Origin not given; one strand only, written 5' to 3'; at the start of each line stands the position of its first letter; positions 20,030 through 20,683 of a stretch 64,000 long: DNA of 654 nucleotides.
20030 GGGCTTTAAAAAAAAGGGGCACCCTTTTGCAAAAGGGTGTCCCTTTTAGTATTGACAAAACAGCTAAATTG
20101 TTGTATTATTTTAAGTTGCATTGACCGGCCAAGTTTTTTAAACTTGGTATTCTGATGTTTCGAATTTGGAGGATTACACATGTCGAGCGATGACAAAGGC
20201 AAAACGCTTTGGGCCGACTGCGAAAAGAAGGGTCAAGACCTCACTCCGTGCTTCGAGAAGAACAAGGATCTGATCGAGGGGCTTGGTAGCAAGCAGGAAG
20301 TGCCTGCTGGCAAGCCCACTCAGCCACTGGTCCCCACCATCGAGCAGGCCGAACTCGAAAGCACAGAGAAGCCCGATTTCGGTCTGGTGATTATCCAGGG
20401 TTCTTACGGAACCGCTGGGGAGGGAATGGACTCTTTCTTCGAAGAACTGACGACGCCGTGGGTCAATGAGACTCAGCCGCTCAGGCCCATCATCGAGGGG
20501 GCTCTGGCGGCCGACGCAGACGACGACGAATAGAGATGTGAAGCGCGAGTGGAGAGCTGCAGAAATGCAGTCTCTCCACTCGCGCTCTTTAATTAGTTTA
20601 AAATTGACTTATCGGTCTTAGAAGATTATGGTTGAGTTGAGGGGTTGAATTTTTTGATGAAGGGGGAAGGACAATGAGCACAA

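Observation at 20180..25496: Largest GC island: canonical and phospho-dead receiver-domain paralogs, a membrane coiled-coil protein, pyrD-pyrC, and internal AT-rich promoters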

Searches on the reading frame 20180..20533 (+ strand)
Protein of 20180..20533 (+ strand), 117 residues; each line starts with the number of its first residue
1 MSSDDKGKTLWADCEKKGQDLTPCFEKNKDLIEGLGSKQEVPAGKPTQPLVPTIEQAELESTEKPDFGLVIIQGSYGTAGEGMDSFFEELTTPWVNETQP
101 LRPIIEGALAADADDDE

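Call 3: search_protein_families(library=pfam, proteins=[window:20180-20533:+], max_evalue=0.01)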
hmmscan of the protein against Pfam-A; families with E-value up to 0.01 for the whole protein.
window:20180-20533:+ (117 aa): 0 families

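Call 44: search_protein_families(library=ncbifam, proteins=[window:20180-20533:+], max_evalue=0.01)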
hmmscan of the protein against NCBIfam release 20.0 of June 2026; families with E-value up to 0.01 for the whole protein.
window:20180-20533:+ (117 aa): 0 families

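Call 45: search_protein_families(library=padloc, proteins=[window:20180-20533:+], max_evalue=0.01)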
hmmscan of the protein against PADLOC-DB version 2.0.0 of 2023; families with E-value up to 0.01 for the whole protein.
window:20180-20533:+ (117 aa): 0 families

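Call 117: search_protein_families(library=phrogs, proteins=[window:20180-20533:+], max_evalue=0.001)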
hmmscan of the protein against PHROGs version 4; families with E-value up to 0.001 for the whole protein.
window:20180-20533:+ (117 aa): 0 families
